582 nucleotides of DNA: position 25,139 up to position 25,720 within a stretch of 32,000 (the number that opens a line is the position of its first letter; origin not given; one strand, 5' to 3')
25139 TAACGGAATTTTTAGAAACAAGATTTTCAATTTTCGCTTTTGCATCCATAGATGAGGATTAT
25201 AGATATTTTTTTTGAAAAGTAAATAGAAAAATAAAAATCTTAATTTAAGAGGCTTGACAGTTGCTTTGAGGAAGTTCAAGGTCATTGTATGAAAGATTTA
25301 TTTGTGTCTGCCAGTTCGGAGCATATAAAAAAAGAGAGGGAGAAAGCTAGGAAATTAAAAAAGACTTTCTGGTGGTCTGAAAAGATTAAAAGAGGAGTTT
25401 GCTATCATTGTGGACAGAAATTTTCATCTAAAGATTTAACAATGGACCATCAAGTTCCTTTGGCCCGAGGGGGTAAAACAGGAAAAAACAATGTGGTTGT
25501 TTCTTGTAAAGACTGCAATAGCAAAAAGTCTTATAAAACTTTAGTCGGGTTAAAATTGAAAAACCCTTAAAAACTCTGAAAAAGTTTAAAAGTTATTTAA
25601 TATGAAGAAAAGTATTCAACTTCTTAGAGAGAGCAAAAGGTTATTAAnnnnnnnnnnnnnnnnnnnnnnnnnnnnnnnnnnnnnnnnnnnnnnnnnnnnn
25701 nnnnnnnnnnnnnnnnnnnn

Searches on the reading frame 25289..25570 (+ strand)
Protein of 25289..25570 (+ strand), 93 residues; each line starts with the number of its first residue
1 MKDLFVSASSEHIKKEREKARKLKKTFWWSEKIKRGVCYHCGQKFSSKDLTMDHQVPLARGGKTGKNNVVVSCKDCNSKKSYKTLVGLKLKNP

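Call 41: search_protein_families(library=pfam, proteins=[window:25289-25570:+], max_evalue=0.01)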
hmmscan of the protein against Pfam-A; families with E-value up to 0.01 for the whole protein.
window:25289-25570:+ (93 aa): 6 families
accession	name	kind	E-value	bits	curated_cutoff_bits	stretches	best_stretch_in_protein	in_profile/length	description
PF14279.12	HNH_5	-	2.1e-12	47.2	27.5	1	38-81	1-44/56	HNH endonuclease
PF01844.29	HNH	-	8.5e-12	45.5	21.4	1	38-82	1-46/47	HNH endonuclease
PF13395.12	HNH_4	-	0.0009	19.6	22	1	38-84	1-52/54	HNH endonuclease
PF04032.22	Rpr2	-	0.0051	17.5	29.3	1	23-77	33-90/90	RNAse P Rpr2/Rpp21/SNM1 subunit domain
PF05907.18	CXXC_Zn-b_euk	-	0.0074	16.6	22.9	1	5-82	3-74/155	CXXC motif containing zinc binding protein, eukaryotic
PF00096.32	zf-C2H2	-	0.008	17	25.2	0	37-55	2-20/23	Zinc finger, C2H2 type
